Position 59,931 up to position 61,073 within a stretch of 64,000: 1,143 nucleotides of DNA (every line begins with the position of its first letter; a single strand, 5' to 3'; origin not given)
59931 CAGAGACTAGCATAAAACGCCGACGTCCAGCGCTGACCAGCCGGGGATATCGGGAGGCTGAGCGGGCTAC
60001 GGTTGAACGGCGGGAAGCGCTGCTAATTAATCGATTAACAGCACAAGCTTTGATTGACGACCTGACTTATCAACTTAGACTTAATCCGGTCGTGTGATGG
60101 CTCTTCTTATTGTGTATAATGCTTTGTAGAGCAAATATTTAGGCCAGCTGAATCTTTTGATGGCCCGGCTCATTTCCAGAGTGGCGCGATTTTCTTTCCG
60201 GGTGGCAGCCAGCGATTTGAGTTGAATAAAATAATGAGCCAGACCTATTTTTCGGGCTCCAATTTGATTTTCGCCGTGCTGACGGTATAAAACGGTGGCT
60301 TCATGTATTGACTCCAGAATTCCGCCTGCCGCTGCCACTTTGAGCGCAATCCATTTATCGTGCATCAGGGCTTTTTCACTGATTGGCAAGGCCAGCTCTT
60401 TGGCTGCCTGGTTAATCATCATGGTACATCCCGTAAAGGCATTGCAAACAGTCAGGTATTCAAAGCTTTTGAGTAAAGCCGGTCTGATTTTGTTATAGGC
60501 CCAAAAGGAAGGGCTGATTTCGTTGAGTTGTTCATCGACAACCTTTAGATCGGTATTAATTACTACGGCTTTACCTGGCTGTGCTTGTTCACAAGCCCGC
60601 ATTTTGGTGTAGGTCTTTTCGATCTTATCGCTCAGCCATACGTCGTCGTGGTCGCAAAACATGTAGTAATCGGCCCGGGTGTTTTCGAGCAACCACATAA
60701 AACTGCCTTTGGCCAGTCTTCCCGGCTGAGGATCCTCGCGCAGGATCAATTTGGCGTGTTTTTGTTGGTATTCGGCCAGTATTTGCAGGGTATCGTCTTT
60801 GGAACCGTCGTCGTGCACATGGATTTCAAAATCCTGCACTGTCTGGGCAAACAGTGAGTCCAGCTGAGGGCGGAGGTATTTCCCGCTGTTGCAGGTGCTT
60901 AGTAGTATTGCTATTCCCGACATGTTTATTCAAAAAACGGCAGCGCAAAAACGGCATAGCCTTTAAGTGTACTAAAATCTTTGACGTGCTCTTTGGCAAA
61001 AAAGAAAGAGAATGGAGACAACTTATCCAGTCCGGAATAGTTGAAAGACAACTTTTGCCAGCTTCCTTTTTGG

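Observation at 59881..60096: Abrupt 64%-GC patch with a start-less 71-codon open frame and many 6-bp palindromes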

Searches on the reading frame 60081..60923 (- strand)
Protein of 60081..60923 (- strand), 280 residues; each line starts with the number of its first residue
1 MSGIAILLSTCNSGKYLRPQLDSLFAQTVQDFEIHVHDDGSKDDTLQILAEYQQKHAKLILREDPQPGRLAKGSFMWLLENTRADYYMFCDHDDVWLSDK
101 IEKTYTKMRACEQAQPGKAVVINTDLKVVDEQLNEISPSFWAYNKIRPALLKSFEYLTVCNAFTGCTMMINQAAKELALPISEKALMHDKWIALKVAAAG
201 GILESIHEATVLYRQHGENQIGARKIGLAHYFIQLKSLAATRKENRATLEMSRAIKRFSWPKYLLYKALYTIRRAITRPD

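Call 14: search_protein_families(library=pfam, proteins=[window:60081-60923:-], max_evalue=10)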
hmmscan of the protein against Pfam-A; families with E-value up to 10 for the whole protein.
window:60081-60923:- (280 aa): 4 families
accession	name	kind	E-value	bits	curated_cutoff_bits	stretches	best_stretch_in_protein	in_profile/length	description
PF00535.33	Glycos_transf_2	-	2.2e-20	73.7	23.3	1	6-172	2-162/168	Glycosyl transferase family 2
PF10111.15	Glyco_tranf_2_2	-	1.8e-05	24.8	27.3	1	25-111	20-111/276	Glycosyltransferase like family 2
PF13704.12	Glyco_tranf_2_4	-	0.00031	21.6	27.5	1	33-98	21-86/98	Glycosyl transferase family 2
PF13641.12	Glyco_tranf_2_3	-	0.007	16.8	27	1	4-105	3-108/230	Glycosyltransferase like family 2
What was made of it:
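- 60081..60923 (-): Family-2 glycosyltransferase. Its last ~17 codons lie inside the non-homologous segment. Pfam PF00535 (call 14).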

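Call 15: search_protein_families(library=ncbifam, proteins=[window:60081-60923:-], max_evalue=10)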
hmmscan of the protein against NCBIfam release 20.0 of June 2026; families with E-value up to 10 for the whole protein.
window:60081-60923:- (280 aa): 12 families
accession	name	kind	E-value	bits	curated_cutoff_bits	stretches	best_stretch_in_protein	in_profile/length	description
NF047683.1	TeichurnBiosyTuaG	equivalog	4e-12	46.3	400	1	4-114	8-117/252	teichuronic acid biosynthesis protein TuaG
NF007482.0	PRK10073.1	equivalog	4.7e-10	39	423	1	4-97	8-99/334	glycosyltransferase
NF050050.1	ProtGlycPglI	equivalog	1.4e-09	37.8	500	1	3-108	3-108/306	GalNAc(5)-diNAcBac-PP-undecaprenol beta-1,3-glucosyltransferase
NF053739.1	GlytfEpsEBac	equivalog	1.3e-08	34.2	450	1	5-112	4-111/265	glycosyltransferase EpsE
TIGR03937.1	PgaC_IcaA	equivalog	2.6e-06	26.7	422.3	1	3-95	46-137/407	poly-beta-1,6-N-acetyl-D-glucosamine synthase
NF041875.1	EPS_EpsD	equivalog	3.5e-05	23.4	370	1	5-91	2-87/325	exopolysaccharide biosynthesis glycosyltransferase EpsD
NF038302.1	EPS_HpsE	equivalog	0.001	18.1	300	1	5-105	4-108/307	hormogonium polysaccharide biosynthesis glycosyltransferase HpsE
NF045692.1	OglycostaseCruG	equivalog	0.0035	16.3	600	1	3-65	42-104/386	2'-O-glycosyltransferase CruG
TIGR04283.1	glyco_like_mftF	equivalog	0.0067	16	182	1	4-55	1-52/221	TIGR04283 family arsenosugar biosynthesis glycosyltransferase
NF053846.1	glyco_with_XrtP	equivalog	0.053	12.2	520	1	27-74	65-113/440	XrtP-associated glycosyltransferase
TIGR04440.1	glyco_TIGR04440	domain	0.074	12.8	70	1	5-110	3-108/215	TIGR00180 family glycosyltransferase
NF047588.1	GlcsyltransPgfSStrep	equivalog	0.18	11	500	1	25-58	28-61/308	glycosyltransferase PgfS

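Call 16: find_encoding_contigs(protein=window:60081-60923:-, flank=10000, max_places=10)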
Protein window:60081-60923:- (280 aa): 7 contigs read that carry it; 6 places shown.
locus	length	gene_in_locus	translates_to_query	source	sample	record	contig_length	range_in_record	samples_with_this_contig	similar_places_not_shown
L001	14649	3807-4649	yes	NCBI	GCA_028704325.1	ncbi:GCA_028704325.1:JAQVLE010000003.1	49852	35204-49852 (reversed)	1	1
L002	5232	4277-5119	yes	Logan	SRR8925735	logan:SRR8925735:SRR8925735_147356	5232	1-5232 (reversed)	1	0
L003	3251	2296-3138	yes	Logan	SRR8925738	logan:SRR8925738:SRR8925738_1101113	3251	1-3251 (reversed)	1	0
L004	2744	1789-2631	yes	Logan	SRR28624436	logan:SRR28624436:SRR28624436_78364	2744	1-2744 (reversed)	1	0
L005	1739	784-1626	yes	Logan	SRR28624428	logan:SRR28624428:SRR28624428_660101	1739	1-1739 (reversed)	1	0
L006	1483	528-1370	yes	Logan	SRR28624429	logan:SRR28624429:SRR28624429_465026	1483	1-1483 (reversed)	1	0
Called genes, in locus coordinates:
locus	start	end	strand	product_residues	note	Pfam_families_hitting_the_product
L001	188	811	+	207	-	PF01209:Ubie_methyltran (faint), PF13489:Methyltransf_23, PF13847:Methyltransf_31, PF08241:Methyltransf_11, PF08242:Methyltransf_12, PF13649:Methyltransf_25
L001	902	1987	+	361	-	PF14897:EpsG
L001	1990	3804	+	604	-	PF04932:Wzy_C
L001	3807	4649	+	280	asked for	PF00535:Glycos_transf_2, PF10111:Glyco_tranf_2_2 (faint)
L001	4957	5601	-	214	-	-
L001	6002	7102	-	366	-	PF01041:DegT_DnrJ_EryC1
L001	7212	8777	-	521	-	PF00474:SSF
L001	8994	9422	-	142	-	PF19571:ACT_8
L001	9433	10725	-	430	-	PF00501:AMP-binding, PF14535:AMP-binding_C_2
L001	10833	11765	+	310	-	PF00849:PseudoU_synth_2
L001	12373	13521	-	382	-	PF00278:Orn_DAP_Arg_deC (weak)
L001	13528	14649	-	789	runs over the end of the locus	PF00580:UvrD-helicase, PF01443:Viral_helicase1 (faint), PF13245:AAA_19, PF13604:AAA_30 (faint), PF13087:AAA_12 (faint), PF13361:UvrD_C, PF13538:UvrD_C_2, PF21196:PcrA_UvrD_tudor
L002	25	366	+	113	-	-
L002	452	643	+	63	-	PF13396:PLDc_N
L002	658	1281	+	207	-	PF01209:Ubie_methyltran, PF13489:Methyltransf_23, PF13847:Methyltransf_31, PF08241:Methyltransf_11, PF08242:Methyltransf_12, PF13649:Methyltransf_25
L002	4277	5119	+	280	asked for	PF00535:Glycos_transf_2, PF10111:Glyco_tranf_2_2 (faint)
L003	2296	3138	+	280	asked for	PF00535:Glycos_transf_2, PF10111:Glyco_tranf_2_2 (faint)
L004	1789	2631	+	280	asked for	PF00535:Glycos_transf_2, PF10111:Glyco_tranf_2_2 (faint)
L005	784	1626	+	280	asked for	PF00535:Glycos_transf_2, PF10111:Glyco_tranf_2_2 (faint)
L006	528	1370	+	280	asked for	PF00535:Glycos_transf_2, PF10111:Glyco_tranf_2_2 (faint)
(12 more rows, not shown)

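Call 62: find_homologous_proteins(query=window:60081-60923:-, max_evalue=1e-40)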
Query window:60081-60923:- (280 aa): 950 proteins with E <= 1e-40 among 2081 candidates; the best 120 are listed.
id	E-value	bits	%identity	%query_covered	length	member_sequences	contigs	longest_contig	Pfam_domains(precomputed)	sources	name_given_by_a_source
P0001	1.9e-166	570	91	100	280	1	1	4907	PF13641.13,PF00535.33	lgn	-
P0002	1.1e-163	561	90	98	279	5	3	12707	PF00535.33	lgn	-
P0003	4.2e-163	559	88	98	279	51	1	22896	PF00535.33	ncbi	-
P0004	1.9e-146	504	79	98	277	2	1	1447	PF13641.13,PF00535.33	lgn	-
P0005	1.0e-145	502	82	93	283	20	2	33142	PF13641.13,PF00535.33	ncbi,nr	ncbi:MAG: glycosyltransferase family 2 protein [Bacteroidales bacterium]|nr:glycosyltransferase fami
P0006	3.7e-102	359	100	59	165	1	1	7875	-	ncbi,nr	ncbi:MAG: hypothetical protein PHE04_03565, partial [Bacteroidales bacterium]|nr:hypothetical protei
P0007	5.5e-98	346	57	98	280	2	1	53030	PF13641.13,PF00535.33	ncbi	-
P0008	9.7e-98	345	58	98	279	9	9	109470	PF00535.33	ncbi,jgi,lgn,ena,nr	ncbi:MAG: glycosyltransferase [Bacteroidales bacterium]|nr:glycosyltransferase [Bacteroidales bacter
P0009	1.3e-94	335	55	92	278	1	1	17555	PF13641.13,PF00535.33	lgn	-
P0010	2.5e-94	334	55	98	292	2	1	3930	PF13641.13,PF00535.33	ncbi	-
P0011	3.5e-93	330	56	93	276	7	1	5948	PF10111.15,PF00535.33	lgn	-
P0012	1.5e-92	328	56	92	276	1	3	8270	PF13641.13,PF00535.33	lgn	-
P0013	1.0e-91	325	57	96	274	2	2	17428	PF00535.33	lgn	-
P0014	6.1e-90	319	55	97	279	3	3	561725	PF00535.33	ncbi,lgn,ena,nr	ncbi:MAG: glycosyltransferase [Bacteroidales bacterium]|nr:glycosyltransferase [Bacteroidales bacter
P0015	1.5e-89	318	54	97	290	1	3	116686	PF13641.13,PF00535.33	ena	-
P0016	1.8e-85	305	54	91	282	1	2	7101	PF10111.15,PF13641.13,PF00535.33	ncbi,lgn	-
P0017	4.2e-83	297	51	97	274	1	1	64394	PF00535.33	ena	-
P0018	2.6e-81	291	50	97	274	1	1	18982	PF10111.15,PF13641.13,PF00535.33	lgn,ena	-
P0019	3.0e-81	291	50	96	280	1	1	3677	PF10111.15,PF13641.13,PF00535.33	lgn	-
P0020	3.7e-81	290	52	97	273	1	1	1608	PF10111.15,PF00535.33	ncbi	-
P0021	6.4e-81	290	49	97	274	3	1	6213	PF13641.13,PF00535.33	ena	-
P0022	1.7e-80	288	50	97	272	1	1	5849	PF10111.15,PF13641.13,PF00535.33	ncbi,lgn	-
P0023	6.4e-80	286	52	92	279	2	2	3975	PF10111.15,PF13641.13,PF00535.33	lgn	-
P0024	7.2e-80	286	51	97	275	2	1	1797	PF10111.15,PF13641.13,PF00535.33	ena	-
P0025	1.2e-79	286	50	97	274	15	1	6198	PF13641.13,PF00535.33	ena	-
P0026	1.7e-79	285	51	98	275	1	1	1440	PF13641.13,PF00535.33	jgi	jgi:glycosyltransferase involved in cell wall biosynthesis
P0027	3.0e-79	284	51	98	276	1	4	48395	PF13641.13,PF00535.33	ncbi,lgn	ncbi:MAG: glycosyltransferase family 2 protein [Alistipes sp.]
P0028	4.5e-79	284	50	98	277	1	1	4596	PF00535.33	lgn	-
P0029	5.6e-79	283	50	97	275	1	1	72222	PF10111.15,PF13641.13,PF00535.33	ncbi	-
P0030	6.3e-78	280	49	97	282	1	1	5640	PF10111.15,PF13641.13,PF00535.33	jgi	jgi:glycosyltransferase involved in cell wall biosynthesis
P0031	2.5e-77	278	47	97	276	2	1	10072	PF10111.15,PF13641.13,PF00535.33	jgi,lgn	jgi:glycosyltransferase involved in cell wall biosynthesis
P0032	1.5e-76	275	49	97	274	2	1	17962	PF00535.33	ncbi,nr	ncbi:MAG: glycosyltransferase family 2 protein [Prevotellaceae bacterium]|nr:glycosyltransferase fam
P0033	9.6e-76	273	51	98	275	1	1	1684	PF13641.13,PF00535.33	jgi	-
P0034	9.9e-76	273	47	97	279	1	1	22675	PF00535.33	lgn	-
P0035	1.5e-75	272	47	97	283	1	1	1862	PF00535.33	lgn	-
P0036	4.7e-75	270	46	91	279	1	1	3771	PF00535.33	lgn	-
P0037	4.8e-75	270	49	98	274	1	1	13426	PF10111.15,PF13641.13,PF00535.33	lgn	-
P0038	6.0e-75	270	47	96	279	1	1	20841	PF10111.15,PF00535.33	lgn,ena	-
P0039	8.9e-75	270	48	97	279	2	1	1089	PF00535.33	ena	-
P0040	2.6e-74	268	48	98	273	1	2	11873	PF13641.13,PF00535.33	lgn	-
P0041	3.4e-74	268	47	97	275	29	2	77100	PF13641.13,PF00535.33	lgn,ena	-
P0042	3.5e-74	268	49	89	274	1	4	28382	PF13641.13,PF00535.33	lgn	-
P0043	4.5e-74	267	48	95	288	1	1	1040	PF13641.13,PF00535.33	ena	-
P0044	6.5e-74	267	48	99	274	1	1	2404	PF13641.13,PF00535.33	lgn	-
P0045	6.7e-74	267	46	97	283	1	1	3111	PF00535.33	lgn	-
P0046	2.2e-73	265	46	97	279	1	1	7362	PF10111.15,PF13641.13,PF00535.33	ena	-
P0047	2.6e-73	265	46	97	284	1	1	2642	PF13641.13,PF00535.33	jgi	jgi:glycosyltransferase involved in cell wall biosynthesis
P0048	3.4e-73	264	48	97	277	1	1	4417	PF13641.13,PF00535.33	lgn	-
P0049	3.6e-73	264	45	97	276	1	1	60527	PF00535.33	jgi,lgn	jgi:glycosyltransferase involved in cell wall biosynthesis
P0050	4.1e-73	264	47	86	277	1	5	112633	PF10111.15,PF13641.13,PF00535.33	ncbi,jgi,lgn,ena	jgi:glycosyltransferase involved in cell wall biosynthesis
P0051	4.9e-73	264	45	91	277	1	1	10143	PF10111.15,PF13641.13,PF00535.33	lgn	-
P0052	6.9e-73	263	47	97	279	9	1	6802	PF13641.13,PF00535.33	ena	-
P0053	1.4e-72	262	47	97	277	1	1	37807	PF13641.13,PF00535.33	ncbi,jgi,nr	ncbi:MAG: glycosyltransferase family 2 protein [Tannerellaceae bacterium]|jgi:glycosyltransferase in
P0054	2.1e-72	262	45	97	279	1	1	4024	PF13641.13,PF00535.33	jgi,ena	-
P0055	3.7e-72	261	47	97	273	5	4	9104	PF10111.15,PF13641.13,PF00535.33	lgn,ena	-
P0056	4.3e-72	261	49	98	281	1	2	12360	PF10111.15,PF13641.13,PF00535.33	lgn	-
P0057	6.0e-72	260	45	98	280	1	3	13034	PF10111.15,PF13641.13,PF00535.33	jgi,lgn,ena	-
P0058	8.5e-72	260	46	98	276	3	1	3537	PF10111.15,PF13641.13,PF00535.33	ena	-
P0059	1.3e-71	259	46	97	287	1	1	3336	PF13641.13,PF00535.33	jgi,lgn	jgi:glycosyltransferase involved in cell wall biosynthesis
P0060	1.9e-71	259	46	97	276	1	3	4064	PF00535.33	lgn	-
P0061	2.3e-71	258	47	97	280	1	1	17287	PF10111.15,PF13641.13,PF00535.33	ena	-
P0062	2.4e-71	258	46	97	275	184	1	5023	PF13641.13,PF00535.33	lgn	-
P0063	2.5e-71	258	47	97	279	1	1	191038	PF13641.13,PF00535.33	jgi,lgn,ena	-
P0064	3.0e-71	258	49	97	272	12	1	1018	PF13641.13,PF00535.33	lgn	-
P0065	4.7e-71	257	46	97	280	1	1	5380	PF10111.15,PF13641.13,PF00535.33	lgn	-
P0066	6.8e-71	257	47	98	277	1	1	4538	PF10111.15,PF13641.13,PF00535.33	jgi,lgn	jgi:glycosyltransferase involved in cell wall biosynthesis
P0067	7.3e-71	257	46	98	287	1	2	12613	PF10111.15,PF13641.13,PF00535.33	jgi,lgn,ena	-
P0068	4.6e-70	254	42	98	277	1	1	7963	PF13641.13,PF00535.33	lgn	-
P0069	4.8e-70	254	47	97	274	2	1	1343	PF13641.13,PF00535.33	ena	-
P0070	5.7e-70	254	45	97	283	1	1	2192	PF10111.15,PF13641.13,PF00535.33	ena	-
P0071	6.0e-70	254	46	97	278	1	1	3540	PF00535.33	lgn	-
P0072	8.2e-70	253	46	97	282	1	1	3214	PF10111.15,PF13641.13,PF00535.33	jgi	jgi:glycosyltransferase involved in cell wall biosynthesis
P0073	8.6e-70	253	47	95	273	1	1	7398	PF10111.15,PF13641.13,PF00535.33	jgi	jgi:glycosyltransferase involved in cell wall biosynthesis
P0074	1.1e-69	253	46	97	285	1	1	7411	PF00535.33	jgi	jgi:glycosyltransferase involved in cell wall biosynthesis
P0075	1.3e-69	253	45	97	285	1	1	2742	PF10111.15,PF00535.33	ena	-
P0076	2.1e-69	252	45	98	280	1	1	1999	PF13641.13,PF00535.33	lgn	-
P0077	4.8e-69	251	44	97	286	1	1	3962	PF10111.15,PF00535.33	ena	-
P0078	5.8e-69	250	45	98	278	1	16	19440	PF10111.15,PF13641.13,PF00535.33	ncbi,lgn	ncbi:MAG: glycosyltransferase family 2 protein [Rikenellaceae bacterium]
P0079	6.0e-69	250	45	97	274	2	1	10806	PF00535.33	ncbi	-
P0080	1.0e-68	250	45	98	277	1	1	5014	PF00535.33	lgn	-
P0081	1.2e-68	249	45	99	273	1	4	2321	PF00535.33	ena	-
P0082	1.3e-68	249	47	97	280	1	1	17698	PF13641.13,PF00535.33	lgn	-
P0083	2.6e-68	248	47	97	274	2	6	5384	PF10111.15,PF13641.13,PF00535.33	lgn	-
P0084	4.2e-68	248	41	98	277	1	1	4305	PF10111.15,PF13641.13,PF00535.33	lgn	-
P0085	9.9e-68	246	47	90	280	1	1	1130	PF00535.33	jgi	jgi:glycosyltransferase involved in cell wall biosynthesis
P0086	9.9e-68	246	47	90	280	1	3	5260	PF00535.33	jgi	jgi:glycosyltransferase involved in cell wall biosynthesis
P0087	1.1e-67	246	42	99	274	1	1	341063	PF13641.13,PF00535.33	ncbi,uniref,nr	ncbi:glycosyltransferase family 2 protein [Chryseobacterium sp. GMJ5]|uniref:Glycosyltransferase fam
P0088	1.8e-67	246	45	97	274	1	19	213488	PF10111.15,PF13641.13,PF00535.33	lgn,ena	-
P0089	1.8e-67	246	48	90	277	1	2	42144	PF00535.33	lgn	-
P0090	1.9e-67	245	47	90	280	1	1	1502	PF00535.33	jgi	jgi:glycosyltransferase involved in cell wall biosynthesis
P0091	2.0e-67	245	50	90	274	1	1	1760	PF10111.15,PF13641.13,PF00535.33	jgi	jgi:glycosyltransferase involved in cell wall biosynthesis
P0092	2.1e-67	245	48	90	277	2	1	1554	PF00535.33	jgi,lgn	jgi:glycosyltransferase involved in cell wall biosynthesis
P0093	3.6e-67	245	50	80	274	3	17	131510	PF13641.13,PF00535.33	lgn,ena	-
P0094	6.5e-67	244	46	92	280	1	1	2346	PF00535.33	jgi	jgi:glycosyltransferase involved in cell wall biosynthesis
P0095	7.6e-67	244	46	97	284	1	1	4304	PF00535.33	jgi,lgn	jgi:glycosyltransferase involved in cell wall biosynthesis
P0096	7.7e-67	243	46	90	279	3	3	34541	PF00535.33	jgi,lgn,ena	jgi:glycosyltransferase involved in cell wall biosynthesis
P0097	9.1e-67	243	46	86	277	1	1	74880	PF10111.15,PF13641.13,PF00535.33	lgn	-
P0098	2.1e-66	242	45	95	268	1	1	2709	PF10111.15,PF13641.13,PF00535.33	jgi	jgi:glycosyltransferase involved in cell wall biosynthesis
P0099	2.3e-66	242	41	98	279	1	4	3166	PF10111.15,PF00535.33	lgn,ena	-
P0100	2.4e-66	242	44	99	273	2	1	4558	PF00535.33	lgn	-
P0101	3.0e-66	242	51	79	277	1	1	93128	PF00535.33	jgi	jgi:glycosyltransferase involved in cell wall biosynthesis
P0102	3.8e-66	241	43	97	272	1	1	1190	PF13641.13,PF00535.33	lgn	-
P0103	5.4e-66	241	45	96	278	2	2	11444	PF13641.13,PF00535.33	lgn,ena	-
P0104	8.7e-66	240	47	97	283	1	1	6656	PF00535.33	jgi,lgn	jgi:glycosyltransferase involved in cell wall biosynthesis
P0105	1.1e-65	240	43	86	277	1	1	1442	PF10111.15,PF13641.13,PF00535.33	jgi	jgi:glycosyltransferase involved in cell wall biosynthesis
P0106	1.2e-65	240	47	91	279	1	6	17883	PF00535.33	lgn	-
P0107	1.7e-65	239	44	90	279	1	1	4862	PF13641.13,PF00535.33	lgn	-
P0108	1.8e-65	239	48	94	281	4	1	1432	PF13641.13,PF00535.33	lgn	-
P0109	1.9e-65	239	48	80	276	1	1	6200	PF10111.15,PF00535.33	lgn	-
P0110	2.4e-65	239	45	94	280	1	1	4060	PF00535.33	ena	-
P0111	2.4e-65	239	46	90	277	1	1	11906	PF00535.33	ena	-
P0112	2.5e-65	239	46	90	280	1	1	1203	PF00535.33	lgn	-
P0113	2.5e-65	239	47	90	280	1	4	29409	PF00535.33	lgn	-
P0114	3.5e-65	238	49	93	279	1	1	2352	PF10111.15,PF13641.13,PF00535.33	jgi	jgi:glycosyltransferase involved in cell wall biosynthesis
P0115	3.9e-65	238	48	96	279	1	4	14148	PF10111.15,PF13641.13,PF00535.33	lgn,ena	-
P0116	5.5e-65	237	44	93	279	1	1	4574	PF00535.33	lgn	-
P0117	6.0e-65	237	45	90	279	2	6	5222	PF10111.15,PF00535.33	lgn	-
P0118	6.5e-65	237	45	94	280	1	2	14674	PF00535.33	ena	-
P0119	7.0e-65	237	44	97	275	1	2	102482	PF10111.15,PF13641.13,PF00535.33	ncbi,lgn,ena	-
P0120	7.9e-65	237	44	94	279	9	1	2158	PF13641.13,PF00535.33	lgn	-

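Call 63: find_encoding_contigs(protein=P0003, flank=5000, max_places=3)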
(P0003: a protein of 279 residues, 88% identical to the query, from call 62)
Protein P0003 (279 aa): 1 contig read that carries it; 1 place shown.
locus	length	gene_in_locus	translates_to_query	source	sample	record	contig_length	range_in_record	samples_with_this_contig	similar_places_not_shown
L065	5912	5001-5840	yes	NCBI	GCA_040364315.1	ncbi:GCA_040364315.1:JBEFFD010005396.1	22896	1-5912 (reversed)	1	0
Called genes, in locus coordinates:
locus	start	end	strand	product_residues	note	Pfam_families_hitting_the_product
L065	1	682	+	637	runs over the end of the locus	PF13555:AAA_29 (faint), PF00005:ABC_tran, PF02463:SMC_N (faint), PF13304:AAA_21 (faint), PF12848:ABC_tran_Xtn, PF00005:ABC_tran, PF16326:ABC_tran_CTD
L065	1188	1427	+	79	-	PF08238:Sel1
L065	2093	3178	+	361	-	PF14897:EpsG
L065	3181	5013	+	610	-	PF04932:Wzy_C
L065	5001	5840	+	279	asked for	PF00535:Glycos_transf_2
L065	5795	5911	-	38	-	?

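Call 64: find_encoding_contigs(protein=P0005, flank=5000, max_places=3)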
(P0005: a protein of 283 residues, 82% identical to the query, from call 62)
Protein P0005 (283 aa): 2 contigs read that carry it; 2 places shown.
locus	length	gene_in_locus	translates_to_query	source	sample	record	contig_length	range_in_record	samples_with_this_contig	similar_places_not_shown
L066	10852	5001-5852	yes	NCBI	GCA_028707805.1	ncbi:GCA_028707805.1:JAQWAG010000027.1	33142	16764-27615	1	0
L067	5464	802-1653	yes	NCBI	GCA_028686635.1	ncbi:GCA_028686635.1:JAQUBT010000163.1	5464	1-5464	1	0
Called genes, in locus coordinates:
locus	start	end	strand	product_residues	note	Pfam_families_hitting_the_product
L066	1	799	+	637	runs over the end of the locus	PF00005:ABC_tran, PF02463:SMC_N (faint), PF13304:AAA_21 (faint), PF13401:AAA_22 (faint), PF13555:AAA_29 (faint), PF12848:ABC_tran_Xtn, PF00005:ABC_tran, PF16326:ABC_tran_CTD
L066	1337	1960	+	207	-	PF01209:Ubie_methyltran (faint), PF13489:Methyltransf_23, PF13847:Methyltransf_31, PF08241:Methyltransf_11, PF08242:Methyltransf_12, PF13649:Methyltransf_25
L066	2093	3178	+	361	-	PF14897:EpsG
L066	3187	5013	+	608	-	PF04932:Wzy_C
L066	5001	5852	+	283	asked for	PF00535:Glycos_transf_2, PF13641:Glyco_tranf_2_3 (weak)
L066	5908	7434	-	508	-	-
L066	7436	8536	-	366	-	PF01041:DegT_DnrJ_EryC1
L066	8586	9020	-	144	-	PF05523:FdtA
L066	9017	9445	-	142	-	PF05523:FdtA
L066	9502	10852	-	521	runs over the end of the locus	PF00474:SSF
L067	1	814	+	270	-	?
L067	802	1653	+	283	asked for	PF00535:Glycos_transf_2, PF13641:Glyco_tranf_2_3 (weak)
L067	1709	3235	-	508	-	-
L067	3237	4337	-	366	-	PF01041:DegT_DnrJ_EryC1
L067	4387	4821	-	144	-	PF05523:FdtA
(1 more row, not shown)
